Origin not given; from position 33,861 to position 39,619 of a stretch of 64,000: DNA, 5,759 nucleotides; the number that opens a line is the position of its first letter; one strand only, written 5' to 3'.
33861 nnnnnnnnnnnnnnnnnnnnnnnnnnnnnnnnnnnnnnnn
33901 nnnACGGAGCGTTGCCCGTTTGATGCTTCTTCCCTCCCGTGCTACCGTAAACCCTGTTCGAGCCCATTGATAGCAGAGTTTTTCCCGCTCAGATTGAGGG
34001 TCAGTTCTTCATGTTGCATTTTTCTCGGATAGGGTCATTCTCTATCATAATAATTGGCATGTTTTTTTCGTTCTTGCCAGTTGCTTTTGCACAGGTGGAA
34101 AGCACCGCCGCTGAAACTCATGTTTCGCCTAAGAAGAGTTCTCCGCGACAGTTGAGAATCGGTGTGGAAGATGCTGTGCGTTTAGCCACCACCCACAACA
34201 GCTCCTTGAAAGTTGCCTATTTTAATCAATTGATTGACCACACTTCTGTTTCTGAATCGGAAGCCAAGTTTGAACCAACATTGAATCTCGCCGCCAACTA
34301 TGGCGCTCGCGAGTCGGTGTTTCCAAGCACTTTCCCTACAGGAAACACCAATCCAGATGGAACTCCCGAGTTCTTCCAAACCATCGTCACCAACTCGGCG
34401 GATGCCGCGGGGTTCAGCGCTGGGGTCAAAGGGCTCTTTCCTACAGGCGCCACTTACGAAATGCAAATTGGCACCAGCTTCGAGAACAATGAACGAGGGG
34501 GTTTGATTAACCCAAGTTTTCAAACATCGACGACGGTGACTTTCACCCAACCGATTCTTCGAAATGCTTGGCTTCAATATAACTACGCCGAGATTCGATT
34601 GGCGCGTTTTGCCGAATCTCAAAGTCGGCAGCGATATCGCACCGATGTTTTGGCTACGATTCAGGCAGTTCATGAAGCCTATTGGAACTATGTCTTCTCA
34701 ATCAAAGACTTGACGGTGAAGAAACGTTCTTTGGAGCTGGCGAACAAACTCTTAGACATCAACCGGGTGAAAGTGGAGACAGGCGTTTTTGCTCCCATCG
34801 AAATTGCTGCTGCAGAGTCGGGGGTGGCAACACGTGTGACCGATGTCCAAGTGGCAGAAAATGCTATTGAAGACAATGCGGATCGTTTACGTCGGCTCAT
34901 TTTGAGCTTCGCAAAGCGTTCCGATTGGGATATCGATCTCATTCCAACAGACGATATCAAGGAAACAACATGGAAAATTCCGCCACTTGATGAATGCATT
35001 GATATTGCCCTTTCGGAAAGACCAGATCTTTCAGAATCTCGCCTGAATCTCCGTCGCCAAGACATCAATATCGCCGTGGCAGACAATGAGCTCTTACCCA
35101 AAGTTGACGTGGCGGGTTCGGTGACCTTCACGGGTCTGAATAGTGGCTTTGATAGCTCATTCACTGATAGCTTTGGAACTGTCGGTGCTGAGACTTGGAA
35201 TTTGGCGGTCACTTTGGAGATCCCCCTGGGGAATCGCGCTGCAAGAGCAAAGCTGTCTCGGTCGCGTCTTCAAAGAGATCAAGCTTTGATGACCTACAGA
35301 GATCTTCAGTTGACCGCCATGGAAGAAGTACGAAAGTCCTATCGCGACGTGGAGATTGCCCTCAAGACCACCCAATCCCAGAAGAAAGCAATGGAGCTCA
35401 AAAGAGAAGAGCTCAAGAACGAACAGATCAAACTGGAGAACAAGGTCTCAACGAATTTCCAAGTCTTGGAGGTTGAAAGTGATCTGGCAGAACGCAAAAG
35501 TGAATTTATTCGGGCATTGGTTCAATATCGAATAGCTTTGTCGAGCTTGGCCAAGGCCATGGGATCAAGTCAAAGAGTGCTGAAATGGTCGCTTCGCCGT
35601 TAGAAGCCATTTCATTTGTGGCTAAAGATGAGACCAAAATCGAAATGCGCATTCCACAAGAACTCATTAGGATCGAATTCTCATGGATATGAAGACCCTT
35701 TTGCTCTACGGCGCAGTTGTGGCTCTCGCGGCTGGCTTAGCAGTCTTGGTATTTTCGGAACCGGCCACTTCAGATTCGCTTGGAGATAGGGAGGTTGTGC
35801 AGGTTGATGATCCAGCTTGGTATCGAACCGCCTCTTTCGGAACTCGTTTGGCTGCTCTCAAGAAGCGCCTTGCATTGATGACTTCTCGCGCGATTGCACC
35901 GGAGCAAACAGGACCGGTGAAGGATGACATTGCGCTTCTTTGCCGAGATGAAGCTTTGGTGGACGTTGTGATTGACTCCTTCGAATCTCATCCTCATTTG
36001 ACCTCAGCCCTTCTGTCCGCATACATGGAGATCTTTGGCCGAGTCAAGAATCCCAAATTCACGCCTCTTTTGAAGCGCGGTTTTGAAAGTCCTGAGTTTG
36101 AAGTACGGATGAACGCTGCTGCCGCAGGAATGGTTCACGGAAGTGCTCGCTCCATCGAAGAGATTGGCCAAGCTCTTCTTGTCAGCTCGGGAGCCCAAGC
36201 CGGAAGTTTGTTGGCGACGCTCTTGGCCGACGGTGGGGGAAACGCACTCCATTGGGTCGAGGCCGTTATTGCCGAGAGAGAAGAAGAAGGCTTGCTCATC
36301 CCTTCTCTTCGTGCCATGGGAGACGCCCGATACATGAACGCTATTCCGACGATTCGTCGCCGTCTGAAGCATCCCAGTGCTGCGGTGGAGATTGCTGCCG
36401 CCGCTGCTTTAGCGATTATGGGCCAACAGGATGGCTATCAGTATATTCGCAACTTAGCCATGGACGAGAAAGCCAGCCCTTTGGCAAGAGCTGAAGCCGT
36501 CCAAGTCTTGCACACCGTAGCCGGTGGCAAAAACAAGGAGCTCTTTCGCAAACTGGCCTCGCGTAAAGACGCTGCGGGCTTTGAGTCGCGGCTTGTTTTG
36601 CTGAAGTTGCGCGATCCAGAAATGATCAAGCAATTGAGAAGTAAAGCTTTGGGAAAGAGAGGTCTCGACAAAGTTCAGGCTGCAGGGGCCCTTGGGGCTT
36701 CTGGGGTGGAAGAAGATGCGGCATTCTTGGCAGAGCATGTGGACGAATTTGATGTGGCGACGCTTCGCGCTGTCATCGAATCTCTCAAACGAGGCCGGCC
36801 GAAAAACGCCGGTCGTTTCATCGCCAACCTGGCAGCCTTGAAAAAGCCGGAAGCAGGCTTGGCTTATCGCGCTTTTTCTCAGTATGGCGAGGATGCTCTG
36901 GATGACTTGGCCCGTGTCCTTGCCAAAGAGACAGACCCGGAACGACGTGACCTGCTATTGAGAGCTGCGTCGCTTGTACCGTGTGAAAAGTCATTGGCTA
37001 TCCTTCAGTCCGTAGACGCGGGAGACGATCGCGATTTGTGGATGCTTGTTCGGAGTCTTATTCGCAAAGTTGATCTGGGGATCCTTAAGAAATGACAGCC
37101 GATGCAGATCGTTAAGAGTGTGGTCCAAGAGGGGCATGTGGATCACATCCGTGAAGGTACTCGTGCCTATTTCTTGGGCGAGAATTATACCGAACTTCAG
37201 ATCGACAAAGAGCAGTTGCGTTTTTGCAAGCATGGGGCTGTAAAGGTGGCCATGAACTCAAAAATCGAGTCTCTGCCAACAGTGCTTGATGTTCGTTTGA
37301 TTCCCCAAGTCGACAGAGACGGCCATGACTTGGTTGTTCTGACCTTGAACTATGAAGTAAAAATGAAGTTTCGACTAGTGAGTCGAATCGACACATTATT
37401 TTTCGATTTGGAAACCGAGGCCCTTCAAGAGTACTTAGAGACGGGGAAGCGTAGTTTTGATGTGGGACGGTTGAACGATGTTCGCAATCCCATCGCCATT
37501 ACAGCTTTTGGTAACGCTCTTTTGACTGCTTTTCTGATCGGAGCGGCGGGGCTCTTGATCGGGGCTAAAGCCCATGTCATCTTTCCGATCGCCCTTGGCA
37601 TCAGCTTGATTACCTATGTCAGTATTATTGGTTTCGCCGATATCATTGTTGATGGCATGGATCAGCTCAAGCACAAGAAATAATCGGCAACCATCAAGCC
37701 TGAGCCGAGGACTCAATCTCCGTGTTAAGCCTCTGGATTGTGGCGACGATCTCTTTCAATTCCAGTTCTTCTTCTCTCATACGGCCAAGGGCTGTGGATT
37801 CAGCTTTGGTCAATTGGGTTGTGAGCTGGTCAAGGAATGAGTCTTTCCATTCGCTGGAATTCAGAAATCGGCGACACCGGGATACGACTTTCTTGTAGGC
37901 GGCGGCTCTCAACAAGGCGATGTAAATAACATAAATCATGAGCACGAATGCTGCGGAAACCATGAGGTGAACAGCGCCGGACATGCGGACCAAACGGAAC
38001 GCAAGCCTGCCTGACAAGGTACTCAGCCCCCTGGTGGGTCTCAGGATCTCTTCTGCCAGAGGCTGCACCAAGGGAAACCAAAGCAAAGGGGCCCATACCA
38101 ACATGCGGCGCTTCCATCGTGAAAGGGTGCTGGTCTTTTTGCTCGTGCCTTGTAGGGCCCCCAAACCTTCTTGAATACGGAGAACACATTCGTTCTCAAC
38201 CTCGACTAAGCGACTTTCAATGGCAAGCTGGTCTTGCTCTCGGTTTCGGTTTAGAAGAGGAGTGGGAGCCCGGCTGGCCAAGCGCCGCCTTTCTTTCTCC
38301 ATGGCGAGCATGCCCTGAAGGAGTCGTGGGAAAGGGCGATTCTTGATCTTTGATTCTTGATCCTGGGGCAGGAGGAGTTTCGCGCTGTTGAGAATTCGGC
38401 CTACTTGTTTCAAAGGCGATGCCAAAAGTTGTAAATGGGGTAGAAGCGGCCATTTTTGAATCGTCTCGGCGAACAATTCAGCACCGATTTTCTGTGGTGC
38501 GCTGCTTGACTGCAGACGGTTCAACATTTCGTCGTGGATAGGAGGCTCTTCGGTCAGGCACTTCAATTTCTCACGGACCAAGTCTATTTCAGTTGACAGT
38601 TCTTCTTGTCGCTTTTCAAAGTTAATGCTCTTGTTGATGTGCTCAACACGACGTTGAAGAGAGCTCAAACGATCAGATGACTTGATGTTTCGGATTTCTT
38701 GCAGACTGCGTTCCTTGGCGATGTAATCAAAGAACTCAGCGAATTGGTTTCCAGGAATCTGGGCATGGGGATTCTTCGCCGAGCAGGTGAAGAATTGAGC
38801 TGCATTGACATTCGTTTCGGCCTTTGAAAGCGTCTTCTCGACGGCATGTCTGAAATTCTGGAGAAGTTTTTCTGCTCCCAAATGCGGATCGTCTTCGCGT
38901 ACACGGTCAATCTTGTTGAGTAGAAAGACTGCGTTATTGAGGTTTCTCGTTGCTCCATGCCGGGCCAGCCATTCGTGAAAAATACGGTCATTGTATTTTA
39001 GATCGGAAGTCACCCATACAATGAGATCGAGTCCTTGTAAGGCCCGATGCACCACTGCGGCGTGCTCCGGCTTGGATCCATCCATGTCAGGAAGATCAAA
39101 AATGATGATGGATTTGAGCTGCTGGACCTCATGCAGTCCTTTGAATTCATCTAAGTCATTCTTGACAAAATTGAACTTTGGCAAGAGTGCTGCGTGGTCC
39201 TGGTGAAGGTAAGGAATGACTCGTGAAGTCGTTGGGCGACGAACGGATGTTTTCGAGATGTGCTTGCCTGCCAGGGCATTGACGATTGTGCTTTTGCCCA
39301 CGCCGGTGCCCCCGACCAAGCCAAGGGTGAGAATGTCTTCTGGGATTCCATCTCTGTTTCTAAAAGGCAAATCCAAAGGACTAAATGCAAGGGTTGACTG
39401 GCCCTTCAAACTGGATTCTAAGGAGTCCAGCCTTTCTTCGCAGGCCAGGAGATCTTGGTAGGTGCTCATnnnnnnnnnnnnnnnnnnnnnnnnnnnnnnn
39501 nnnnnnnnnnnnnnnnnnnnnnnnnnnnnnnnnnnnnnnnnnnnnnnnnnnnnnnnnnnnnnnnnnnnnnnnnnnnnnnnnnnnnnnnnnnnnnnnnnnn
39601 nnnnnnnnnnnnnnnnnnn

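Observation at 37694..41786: Translationally coupled trio: pilin-like protein plus two paralogous membrane-anchored dynamin-like GTPases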

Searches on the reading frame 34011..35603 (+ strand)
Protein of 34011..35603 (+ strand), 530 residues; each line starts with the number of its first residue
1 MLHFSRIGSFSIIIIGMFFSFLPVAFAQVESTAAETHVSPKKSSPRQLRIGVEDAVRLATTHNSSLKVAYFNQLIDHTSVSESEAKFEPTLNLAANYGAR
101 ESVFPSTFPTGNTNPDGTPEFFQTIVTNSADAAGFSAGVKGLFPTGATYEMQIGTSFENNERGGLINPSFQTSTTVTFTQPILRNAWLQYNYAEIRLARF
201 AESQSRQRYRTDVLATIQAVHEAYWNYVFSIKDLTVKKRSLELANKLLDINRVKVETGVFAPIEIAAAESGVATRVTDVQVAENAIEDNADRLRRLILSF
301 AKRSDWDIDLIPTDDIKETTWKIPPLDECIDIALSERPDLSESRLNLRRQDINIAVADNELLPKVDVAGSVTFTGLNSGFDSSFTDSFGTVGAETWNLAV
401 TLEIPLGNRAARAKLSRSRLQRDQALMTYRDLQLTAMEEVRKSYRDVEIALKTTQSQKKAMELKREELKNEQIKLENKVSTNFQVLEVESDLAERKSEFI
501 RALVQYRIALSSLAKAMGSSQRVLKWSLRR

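Call 11: search_protein_families(library=pfam, proteins=[window:34011-35603:+], max_evalue=0.001)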
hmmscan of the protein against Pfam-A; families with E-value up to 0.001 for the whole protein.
window:34011-35603:+ (530 aa): 1 family
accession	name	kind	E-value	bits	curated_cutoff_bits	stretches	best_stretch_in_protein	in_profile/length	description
PF02321.23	OEP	-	1.4e-46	159.1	22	2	326-518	1-187/187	Outer membrane efflux protein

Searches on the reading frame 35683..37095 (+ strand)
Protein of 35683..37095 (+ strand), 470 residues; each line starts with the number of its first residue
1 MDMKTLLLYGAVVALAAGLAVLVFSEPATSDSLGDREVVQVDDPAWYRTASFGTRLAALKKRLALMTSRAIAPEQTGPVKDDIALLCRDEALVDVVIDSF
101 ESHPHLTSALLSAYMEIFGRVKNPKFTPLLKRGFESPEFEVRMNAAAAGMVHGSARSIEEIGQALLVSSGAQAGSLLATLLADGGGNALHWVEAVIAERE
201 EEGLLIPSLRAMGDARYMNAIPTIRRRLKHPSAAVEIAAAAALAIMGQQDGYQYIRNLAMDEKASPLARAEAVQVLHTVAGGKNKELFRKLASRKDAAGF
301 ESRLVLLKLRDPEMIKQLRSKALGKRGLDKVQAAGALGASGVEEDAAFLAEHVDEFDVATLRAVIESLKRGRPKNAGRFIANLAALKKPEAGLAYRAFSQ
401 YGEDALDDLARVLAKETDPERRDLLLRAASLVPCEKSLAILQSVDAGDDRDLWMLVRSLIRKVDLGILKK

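Call 11: search_protein_families(library=pfam, proteins=[window:35683-37095:+], max_evalue=0.001)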
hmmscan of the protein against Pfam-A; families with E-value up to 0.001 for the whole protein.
window:35683-37095:+ (470 aa): 1 family
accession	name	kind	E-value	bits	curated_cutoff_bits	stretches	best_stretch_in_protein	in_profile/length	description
PF13646.12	HEAT_2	-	1.8e-13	51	27.7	1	209-276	21-87/88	HEAT repeats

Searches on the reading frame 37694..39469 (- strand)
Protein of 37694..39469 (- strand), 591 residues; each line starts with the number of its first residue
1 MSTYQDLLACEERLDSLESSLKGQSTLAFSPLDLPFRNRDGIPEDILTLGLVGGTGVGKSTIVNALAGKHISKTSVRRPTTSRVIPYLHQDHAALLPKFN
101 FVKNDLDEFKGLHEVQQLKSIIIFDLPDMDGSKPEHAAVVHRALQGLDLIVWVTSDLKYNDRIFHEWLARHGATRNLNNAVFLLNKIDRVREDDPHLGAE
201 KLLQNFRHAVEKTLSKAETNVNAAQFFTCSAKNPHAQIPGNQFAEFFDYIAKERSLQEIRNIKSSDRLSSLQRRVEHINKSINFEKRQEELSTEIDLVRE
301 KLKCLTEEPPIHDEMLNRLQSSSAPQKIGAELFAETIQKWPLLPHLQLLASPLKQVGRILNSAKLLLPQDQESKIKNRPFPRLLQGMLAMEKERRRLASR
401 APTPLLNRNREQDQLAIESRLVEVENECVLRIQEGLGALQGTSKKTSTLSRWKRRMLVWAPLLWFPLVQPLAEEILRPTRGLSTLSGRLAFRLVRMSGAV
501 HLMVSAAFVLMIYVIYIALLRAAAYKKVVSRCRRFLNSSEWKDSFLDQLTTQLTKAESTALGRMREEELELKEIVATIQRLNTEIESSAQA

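Call 6: search_protein_families(library=pfam, proteins=[window:37694-39469:-], max_evalue=1)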
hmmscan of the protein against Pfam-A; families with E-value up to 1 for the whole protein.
window:37694-39469:- (591 aa): 15 families
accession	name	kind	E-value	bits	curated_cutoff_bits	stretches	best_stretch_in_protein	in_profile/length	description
PF01926.29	MMR_HSR1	-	5.8e-07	30.1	21.9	1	49-170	2-102/113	50S ribosome-binding GTPase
PF00350.29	Dynamin_N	-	2.4e-05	24.9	27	1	51-86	3-37/168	Dynamin family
PF03193.22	RsgA_GTPase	-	0.00011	22.5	30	1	50-75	110-135/174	RsgA GTPase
PF00005.33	ABC_tran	-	0.00036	21.6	25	1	48-128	13-80/137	ABC transporter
PF00009.33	GTP_EFTU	-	0.0011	19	26.5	1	169-235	114-173/188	Elongation factor Tu GTP binding domain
PF13191.12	AAA_16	-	0.0068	17.4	32.6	1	51-108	29-85/167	AAA ATPase domain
PF02421.24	FeoB_N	-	0.0097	15.9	27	0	49-70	3-24/156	Ferrous iron transport protein B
PF08477.19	Roc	-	0.032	14.9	27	0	50-75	3-28/119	Ras of Complex, Roc, domain of DAPkinase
PF13521.12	AAA_28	-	0.06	14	27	1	51-69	4-22/164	AAA domain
PF05272.17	VapE-like_dom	-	0.085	12.7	25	0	49-83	54-88/217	Virulence-associated protein E-like domain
PF23928.1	DUF7266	-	0.092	12.9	27.6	1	499-557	5-62/145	Family of unknown function (DUF7266)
PF13555.12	AAA_29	-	0.097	12.9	27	1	51-66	27-42/61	P-loop containing region of AAA domain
PF00004.35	AAA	-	0.13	13.2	21.2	1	51-96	3-47/131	ATPase family associated with various cellular activities (AAA)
PF01935.23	DUF87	-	0.15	12.6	23.2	0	49-72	26-49/220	Helicase HerA, central domain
PF13476.12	AAA_23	-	0.55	11.3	27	0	51-66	24-39/201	AAA domain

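Call 7: search_protein_families(library=ncbifam, proteins=[window:37694-39469:-], max_evalue=1)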
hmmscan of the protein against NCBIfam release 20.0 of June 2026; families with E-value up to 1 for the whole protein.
window:37694-39469:- (591 aa): 15 families
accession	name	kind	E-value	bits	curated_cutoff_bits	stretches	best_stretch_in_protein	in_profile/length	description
NF000908.1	PRK00089.1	equivalog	7.3e-09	35.3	237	2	50-86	7-43/291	GTPase Era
TIGR00436.1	era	equivalog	1.2e-06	28.1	116.25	1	49-93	3-47/270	GTPase Era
TIGR00231.1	small_GTP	domain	5.8e-06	26.2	42.5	1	48-215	5-150/164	GTP-binding protein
TIGR03598.1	GTPase_YsxC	equivalog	0.0002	21.1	124.45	1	44-92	16-65/186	ribosome biogenesis GTP-binding protein YihA/YsxC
NF052648.1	DynmDynABac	equivalog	0.00021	19.2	1600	2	47-82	611-645/1187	dynamin GTPase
NF003255.0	PRK04213.1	equivalog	0.001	18.4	164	1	51-104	14-67/204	GTP-binding protein EngB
TIGR03918.1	GTP_HydF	equivalog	0.0029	16.5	325.55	1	47-82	8-43/392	[FeFe] hydrogenase H-cluster maturation GTPase HydF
NF000355.4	ribo_prot_ABC_F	equivalog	0.0057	15.6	380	1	49-94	31-387/499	ribosomal protection-like ABC-F family protein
TIGR03594.1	GTPase_EngA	equivalog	0.0084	15.2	306.7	1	46-74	175-203/432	ribosome biogenesis GTPase Der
TIGR03596.1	GTPase_YlqF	equivalog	0.022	14.1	208.2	1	51-77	123-149/276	ribosome biogenesis GTPase YlqF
NF003661.0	PRK05291.1-3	equivalog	0.04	13.3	380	1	47-85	217-255/448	tRNA uridine-5-carboxymethylaminomethyl(34) synthesis GTPase MnmE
NF040873.1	AztA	equivalog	0.042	13.4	220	1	50-92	22-64/191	zinc ABC transporter ATP-binding protein AztA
NF011646.0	PRK15064.1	equivalog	0.05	12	762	1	49-110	348-409/530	ABC-F family ATPase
TIGR03156.1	GTP_HflX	equivalog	0.12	11.3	216.75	1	44-71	187-214/351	GTPase HflX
TIGR03499.1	FlhF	equivalog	0.51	10.3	174.15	0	50-73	202-225/286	flagellar biosynthesis GTPase FlhF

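Call 8: search_protein_families(library=padloc, proteins=[window:37694-39469:-], max_evalue=1)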
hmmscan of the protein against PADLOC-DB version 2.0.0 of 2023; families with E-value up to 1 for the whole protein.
window:37694-39469:- (591 aa): 2 families
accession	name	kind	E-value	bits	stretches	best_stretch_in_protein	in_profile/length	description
PDLC03839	LeoA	-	0.0015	15.7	2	44-69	55-80/559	-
PDLC03841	LeoBC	-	0.023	11.8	1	48-210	79-221/601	-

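Call 22: search_solved_structures(query=A3, max_evalue=1, show_alignments=2)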
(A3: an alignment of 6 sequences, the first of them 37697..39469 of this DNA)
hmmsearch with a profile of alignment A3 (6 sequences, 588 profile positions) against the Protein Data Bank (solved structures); distinct sequences matched with E-value up to 1: 75 (the best 60 are shown).
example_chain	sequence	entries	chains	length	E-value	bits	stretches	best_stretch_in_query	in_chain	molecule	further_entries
1ega_A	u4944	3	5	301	2.2e-07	33.1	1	48-90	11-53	PROTEIN (GTP-BINDING PROTEIN ERA) | GTP-binding protein era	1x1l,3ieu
1x18_X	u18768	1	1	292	2.2e-07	33.1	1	48-90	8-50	GTP-binding protein era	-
2j68_A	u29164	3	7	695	2.1e-05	26.6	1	166-316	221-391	BACTERIAL DYNAMIN-LIKE PROTEIN | DYNAMIN FAMILY PROTEIN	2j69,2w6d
4dcs_A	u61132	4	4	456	0.00047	22.2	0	43-80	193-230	GTP-BINDING PROTEIN ENGA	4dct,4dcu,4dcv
2hjg_A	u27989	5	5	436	0.00052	22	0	42-80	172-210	GTP-binding protein engA | GTPase Der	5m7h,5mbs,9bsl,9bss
1yqt_A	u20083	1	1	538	0.0006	21.8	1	14-70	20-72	RNase l inhibitor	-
9bs0_W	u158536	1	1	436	0.0006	21.8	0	43-80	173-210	GTPase Der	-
5yv5_A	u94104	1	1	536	0.0018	20.3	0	45-70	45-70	ATPase RIL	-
8pv1_Cd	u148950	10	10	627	0.0029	19.5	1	46-87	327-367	Nucleolar GTP-binding protein 2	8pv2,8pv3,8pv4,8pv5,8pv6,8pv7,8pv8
3j15_B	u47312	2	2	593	0.0054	18.7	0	43-72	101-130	ABC transporter ATP-binding protein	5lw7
3bk7_A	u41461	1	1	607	0.0057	18.6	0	43-72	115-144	ABC transporter ATP-binding protein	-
4yqf_B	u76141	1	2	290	0.0095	17.9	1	45-85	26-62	Septin-9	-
5cyo_A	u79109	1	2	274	0.013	17.4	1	49-85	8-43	Septin-9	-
5cyp_A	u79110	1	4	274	0.014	17.3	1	48-85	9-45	Septin-9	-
6n8n_W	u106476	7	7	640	0.018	16.9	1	44-74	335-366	Large subunit GTPase 1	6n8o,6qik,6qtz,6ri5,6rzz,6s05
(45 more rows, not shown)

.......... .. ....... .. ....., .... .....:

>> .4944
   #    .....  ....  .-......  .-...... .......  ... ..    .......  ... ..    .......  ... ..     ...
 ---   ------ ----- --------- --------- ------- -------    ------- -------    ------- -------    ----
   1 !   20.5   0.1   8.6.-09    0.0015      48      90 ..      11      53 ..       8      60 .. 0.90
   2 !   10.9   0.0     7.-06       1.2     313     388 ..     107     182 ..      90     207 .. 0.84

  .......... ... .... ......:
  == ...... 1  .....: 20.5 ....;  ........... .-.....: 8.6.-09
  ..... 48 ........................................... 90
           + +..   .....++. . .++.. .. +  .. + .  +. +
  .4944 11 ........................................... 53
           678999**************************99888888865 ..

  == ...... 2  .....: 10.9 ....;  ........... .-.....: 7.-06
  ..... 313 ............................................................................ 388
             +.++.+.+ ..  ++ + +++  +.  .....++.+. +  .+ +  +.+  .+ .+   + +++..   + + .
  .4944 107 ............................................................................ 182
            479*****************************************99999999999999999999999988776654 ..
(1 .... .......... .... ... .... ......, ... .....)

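Call 85: search_protein_families(library=phrogs, proteins=[window:37694-39469:-], max_evalue=0.01)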
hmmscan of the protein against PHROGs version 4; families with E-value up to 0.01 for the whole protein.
window:37694-39469:- (591 aa): 3 families
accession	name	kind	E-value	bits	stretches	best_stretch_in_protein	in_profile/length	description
phrog_293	-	moron, auxiliary metabolic gene and host takeover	0.0015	17.6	1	48-104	165-231/1058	ABC transporter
phrog_31529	-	unknown function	0.0067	16.4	0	51-90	13-52/304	-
phrog_2107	-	other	0.0092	16.7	0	47-86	4-45/201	thymidylate kinase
